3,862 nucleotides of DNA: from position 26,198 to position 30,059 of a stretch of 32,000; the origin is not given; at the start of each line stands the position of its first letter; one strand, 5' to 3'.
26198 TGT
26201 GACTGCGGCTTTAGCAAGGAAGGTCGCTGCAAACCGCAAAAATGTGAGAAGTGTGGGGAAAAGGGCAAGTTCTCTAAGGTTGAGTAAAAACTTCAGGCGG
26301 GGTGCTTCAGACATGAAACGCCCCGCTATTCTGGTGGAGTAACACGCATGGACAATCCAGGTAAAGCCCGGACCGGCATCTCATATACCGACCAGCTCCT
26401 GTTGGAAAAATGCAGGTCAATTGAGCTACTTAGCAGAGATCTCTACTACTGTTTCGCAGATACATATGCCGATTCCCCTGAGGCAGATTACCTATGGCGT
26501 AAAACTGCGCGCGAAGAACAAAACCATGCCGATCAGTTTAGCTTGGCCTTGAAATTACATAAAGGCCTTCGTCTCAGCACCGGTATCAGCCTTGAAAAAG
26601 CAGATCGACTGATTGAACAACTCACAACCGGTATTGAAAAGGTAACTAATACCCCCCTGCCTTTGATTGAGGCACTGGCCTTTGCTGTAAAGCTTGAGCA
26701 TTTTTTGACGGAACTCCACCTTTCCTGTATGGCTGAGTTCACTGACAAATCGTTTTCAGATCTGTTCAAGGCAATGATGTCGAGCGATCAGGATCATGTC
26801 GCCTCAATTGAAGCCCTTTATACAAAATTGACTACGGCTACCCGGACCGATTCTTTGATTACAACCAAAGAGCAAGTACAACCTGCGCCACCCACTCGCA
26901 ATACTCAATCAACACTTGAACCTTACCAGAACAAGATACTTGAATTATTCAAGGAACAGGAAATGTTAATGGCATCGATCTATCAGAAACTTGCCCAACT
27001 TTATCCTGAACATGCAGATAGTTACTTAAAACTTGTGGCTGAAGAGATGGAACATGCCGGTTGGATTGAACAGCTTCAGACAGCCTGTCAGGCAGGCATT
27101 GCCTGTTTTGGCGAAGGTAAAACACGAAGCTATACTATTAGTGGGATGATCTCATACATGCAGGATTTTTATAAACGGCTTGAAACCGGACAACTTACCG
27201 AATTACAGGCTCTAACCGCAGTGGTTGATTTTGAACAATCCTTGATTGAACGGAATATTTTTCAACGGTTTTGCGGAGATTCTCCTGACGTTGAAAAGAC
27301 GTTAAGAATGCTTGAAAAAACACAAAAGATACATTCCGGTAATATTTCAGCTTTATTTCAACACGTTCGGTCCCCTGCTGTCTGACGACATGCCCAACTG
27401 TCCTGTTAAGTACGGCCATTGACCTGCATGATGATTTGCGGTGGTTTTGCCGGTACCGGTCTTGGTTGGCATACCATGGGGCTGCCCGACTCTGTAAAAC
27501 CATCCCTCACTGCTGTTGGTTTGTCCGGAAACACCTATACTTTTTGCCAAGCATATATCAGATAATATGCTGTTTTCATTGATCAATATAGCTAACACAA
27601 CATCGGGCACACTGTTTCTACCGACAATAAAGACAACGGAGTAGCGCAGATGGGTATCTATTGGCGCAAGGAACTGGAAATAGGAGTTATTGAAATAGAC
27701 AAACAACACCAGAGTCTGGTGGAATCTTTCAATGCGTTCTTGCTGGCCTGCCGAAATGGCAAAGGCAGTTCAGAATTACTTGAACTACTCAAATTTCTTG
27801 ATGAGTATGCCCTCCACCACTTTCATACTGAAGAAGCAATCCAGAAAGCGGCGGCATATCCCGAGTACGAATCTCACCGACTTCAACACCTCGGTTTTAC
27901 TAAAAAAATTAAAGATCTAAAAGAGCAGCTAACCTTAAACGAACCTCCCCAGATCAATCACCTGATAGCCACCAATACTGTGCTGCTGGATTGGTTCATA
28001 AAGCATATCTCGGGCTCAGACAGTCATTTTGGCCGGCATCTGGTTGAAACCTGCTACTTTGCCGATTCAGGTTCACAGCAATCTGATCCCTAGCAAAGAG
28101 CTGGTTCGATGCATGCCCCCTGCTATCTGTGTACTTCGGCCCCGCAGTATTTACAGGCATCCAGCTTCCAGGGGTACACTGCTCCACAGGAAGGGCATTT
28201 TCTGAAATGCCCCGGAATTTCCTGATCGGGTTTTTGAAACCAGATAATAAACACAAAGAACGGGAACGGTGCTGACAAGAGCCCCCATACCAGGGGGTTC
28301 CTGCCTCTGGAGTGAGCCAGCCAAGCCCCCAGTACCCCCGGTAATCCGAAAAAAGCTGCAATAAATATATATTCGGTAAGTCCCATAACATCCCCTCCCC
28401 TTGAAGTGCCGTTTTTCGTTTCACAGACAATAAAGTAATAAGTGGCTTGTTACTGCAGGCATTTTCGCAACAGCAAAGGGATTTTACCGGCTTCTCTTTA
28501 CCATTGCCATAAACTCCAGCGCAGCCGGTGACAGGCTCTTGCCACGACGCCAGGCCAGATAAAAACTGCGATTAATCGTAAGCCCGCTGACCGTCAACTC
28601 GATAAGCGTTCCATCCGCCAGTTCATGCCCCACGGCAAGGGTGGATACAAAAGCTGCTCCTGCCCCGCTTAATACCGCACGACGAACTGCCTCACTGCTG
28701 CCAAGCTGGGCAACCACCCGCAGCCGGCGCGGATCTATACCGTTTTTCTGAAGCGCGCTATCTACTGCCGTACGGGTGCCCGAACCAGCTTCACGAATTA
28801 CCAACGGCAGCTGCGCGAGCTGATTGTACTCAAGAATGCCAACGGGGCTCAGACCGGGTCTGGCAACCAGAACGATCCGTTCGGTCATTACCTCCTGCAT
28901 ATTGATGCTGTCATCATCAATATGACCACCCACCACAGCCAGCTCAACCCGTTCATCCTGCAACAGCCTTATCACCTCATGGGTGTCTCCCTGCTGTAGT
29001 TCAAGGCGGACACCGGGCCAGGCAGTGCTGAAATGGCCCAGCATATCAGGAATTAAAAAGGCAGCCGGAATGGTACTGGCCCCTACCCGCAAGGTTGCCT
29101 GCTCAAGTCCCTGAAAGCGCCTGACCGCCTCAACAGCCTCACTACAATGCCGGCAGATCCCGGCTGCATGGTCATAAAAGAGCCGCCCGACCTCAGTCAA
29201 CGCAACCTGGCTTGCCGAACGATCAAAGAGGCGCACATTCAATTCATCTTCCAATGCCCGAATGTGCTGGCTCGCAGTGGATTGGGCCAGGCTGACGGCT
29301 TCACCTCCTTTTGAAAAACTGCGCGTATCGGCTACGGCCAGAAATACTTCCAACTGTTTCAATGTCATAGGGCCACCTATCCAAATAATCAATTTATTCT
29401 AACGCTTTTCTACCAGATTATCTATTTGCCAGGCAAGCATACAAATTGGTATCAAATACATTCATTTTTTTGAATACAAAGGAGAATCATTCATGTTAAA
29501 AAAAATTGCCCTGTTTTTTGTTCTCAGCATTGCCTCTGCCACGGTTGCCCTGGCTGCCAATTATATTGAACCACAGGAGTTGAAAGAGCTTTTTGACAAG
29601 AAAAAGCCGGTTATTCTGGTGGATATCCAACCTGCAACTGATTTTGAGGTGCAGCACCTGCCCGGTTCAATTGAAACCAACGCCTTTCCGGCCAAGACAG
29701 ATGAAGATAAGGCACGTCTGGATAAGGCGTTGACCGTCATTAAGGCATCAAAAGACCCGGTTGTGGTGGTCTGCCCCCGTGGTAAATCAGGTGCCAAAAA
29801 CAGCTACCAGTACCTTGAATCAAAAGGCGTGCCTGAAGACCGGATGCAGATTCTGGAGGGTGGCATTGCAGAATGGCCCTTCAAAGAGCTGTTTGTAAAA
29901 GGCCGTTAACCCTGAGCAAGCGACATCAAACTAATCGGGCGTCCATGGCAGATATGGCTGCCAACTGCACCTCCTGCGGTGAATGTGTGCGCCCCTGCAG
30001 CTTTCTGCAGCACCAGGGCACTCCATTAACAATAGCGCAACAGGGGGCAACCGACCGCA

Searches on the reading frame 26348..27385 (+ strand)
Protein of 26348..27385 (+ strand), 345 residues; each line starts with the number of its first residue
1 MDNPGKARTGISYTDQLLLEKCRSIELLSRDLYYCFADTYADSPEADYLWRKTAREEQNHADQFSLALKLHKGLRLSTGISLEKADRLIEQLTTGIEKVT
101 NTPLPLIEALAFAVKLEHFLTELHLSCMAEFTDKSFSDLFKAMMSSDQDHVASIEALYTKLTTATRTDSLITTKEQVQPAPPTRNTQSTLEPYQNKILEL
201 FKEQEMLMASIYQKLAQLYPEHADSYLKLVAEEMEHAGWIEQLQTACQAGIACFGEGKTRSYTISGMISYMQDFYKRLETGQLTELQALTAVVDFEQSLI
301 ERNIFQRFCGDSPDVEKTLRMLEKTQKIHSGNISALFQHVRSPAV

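Call 36: search_protein_families(library=pfam, proteins=[window:26348-27385:+], max_evalue=0.0001)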
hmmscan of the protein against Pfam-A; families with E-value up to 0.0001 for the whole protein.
window:26348-27385:+ (345 aa): 1 family
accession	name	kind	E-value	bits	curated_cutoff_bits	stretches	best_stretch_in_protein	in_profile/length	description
PF02915.23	Rubrerythrin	-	2.8e-08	34.7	22.8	0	134-238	29-131/137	Rubrerythrin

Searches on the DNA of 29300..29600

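Call 73: search_rna_families(source=window, start=29300, end=29600, threshold=evalue, max_evalue=1)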
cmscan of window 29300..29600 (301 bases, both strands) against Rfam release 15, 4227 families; matches with E-value up to 1: 0.
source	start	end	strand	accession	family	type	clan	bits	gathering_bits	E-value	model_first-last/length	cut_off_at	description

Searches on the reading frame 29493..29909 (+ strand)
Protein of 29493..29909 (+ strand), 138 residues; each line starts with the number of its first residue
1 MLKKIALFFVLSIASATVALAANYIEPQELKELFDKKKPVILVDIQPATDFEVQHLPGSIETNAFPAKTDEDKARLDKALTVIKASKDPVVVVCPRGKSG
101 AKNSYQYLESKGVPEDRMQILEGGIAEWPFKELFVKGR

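Call 12: search_protein_families(library=pfam, proteins=[window:29493-29909:+], max_evalue=0.01)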
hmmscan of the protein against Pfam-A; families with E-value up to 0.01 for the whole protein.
window:29493-29909:+ (138 aa): 1 family
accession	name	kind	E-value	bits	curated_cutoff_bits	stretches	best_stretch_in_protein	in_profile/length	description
PF00581.25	Rhodanese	-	1.3e-14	54.9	22.2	1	27-128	2-99/102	Rhodanese-like domain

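Call 13: search_protein_families(library=ncbifam, proteins=[window:29493-29909:+], max_evalue=0.01)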
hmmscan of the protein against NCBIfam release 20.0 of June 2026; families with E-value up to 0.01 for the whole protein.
window:29493-29909:+ (138 aa): 6 families
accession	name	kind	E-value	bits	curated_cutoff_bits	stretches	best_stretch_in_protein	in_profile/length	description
NF005902.0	PRK07878.1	equivalog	5.6e-06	25.5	647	1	15-128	279-381/392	adenylyltransferase/sulfurtransferase MoeZ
NF005646.0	PRK07411.1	equivalog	1.8e-05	24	633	1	23-128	282-379/390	molybdopterin-synthase adenylyltransferase MoeB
NF033833.0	rhodan_ChrE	equivalog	0.00015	21.7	120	1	25-129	5-98/108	rhodanese family chromate resistance protein ChrE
NF001195.0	PRK00162.1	equivalog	0.00037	20.8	102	1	24-129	6-97/108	thiosulfate sulfurtransferase GlpE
NF001133.1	PRK00142.1-1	equivalog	0.00047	19.8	170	1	19-128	102-203/229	oxygen-dependent tRNA uridine(34) hydroxylase TrhO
NF045521.1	rhoda_near_glyco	subfamily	0.0012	18.7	145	1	23-132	18-112/144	rhodanese homology domain-containing protein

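Call 60: find_homologous_proteins(query=window:29493-29906:+, max_evalue=1e-25)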
Query window:29493-29906:+ (138 aa): 413 proteins with E <= 1e-25 among 438 candidates; the best 120 are listed.
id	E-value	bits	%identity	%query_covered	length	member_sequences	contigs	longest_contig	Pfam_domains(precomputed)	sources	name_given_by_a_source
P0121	1.0e-82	293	99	100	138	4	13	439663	PF00581.26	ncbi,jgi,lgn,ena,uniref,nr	ncbi:rhodanese-like domain-containing protein [Trichlorobacter lovleyi]|uniref:rhodanese-like domain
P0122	5.2e-82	290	99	100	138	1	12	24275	PF00581.26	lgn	-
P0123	7.9e-74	264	91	100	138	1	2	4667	PF00581.26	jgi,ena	-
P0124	1.1e-73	263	90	100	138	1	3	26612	PF00581.26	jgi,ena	-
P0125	1.1e-73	263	90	100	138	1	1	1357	PF00581.26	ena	-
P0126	2.8e-73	262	90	100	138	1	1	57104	PF00581.26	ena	-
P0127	2.9e-73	262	89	100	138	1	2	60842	PF00581.26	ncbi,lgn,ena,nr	ncbi:MAG: rhodanese-like domain-containing protein [Geobacter sp.]|nr:rhodanese-like domain-containi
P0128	3.9e-73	262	89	100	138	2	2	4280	PF00581.26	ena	-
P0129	1.0e-72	260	88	100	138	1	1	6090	PF00581.26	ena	-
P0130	2.0e-72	259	87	100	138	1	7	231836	PF00581.26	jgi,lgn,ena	jgi:rhodanese-related sulfurtransferase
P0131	2.1e-72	259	88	100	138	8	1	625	PF00581.26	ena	-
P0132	7.1e-72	258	88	100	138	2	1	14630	PF00581.26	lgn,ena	-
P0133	7.3e-72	258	86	100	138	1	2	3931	PF00581.26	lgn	-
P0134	1.1e-71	257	88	100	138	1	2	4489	PF00581.26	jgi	jgi:rhodanese-related sulfurtransferase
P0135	1.4e-71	257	86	100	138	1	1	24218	PF00581.26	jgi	-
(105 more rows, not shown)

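Call 80: find_encoding_contigs(protein=P0121, flank=400, max_places=10)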
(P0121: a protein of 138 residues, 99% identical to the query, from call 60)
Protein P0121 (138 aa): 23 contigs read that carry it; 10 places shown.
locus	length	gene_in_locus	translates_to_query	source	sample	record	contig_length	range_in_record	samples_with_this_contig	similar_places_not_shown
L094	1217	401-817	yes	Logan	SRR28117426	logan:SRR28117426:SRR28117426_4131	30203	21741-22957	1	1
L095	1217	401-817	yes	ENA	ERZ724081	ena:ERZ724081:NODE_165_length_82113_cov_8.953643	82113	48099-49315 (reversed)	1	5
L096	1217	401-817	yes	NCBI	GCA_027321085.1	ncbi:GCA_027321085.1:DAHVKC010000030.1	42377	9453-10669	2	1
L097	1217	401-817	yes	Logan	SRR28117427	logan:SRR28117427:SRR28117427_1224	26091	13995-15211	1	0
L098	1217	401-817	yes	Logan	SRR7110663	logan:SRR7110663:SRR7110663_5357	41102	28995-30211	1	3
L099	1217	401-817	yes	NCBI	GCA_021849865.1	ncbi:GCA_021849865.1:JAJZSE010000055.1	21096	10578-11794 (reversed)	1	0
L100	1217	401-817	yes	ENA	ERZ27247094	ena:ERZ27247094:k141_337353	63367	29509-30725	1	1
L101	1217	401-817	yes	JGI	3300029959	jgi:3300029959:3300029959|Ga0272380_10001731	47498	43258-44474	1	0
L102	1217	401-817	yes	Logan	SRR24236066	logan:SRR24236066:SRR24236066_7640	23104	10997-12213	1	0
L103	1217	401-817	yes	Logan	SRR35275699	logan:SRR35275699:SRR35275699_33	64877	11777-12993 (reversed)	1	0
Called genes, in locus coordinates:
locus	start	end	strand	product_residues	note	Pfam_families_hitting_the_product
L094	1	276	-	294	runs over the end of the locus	PF00126:HTH_1, PF03466:LysR_substrate, PF12727:PBP_like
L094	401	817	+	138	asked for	PF00581:Rhodanese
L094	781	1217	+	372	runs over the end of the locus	PF02754:CCG (faint), PF13183:Fer4_8, PF13534:Fer4_17 (weak)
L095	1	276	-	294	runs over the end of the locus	PF00126:HTH_1, PF03466:LysR_substrate, PF12727:PBP_like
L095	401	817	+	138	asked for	PF00581:Rhodanese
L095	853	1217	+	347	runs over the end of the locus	PF13183:Fer4_8, PF13534:Fer4_17 (weak), PF02754:CCG (faint)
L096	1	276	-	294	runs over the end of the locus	PF00126:HTH_1, PF03466:LysR_substrate, PF12727:PBP_like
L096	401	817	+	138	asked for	PF00581:Rhodanese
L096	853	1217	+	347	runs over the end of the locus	PF13183:Fer4_8, PF13534:Fer4_17 (weak), PF02754:CCG (faint)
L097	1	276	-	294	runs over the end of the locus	PF00126:HTH_1, PF03466:LysR_substrate, PF12727:PBP_like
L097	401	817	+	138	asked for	PF00581:Rhodanese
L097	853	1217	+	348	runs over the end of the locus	PF13183:Fer4_8, PF13534:Fer4_17 (weak), PF02754:CCG (faint)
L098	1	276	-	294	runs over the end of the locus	PF00126:HTH_1, PF03466:LysR_substrate, PF12727:PBP_like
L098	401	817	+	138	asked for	PF00581:Rhodanese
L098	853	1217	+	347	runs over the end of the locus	PF13183:Fer4_8, PF13534:Fer4_17 (weak), PF02754:CCG (faint)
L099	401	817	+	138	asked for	PF00581:Rhodanese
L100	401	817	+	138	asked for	PF00581:Rhodanese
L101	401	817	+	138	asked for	PF00581:Rhodanese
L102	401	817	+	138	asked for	PF00581:Rhodanese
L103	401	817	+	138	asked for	PF00581:Rhodanese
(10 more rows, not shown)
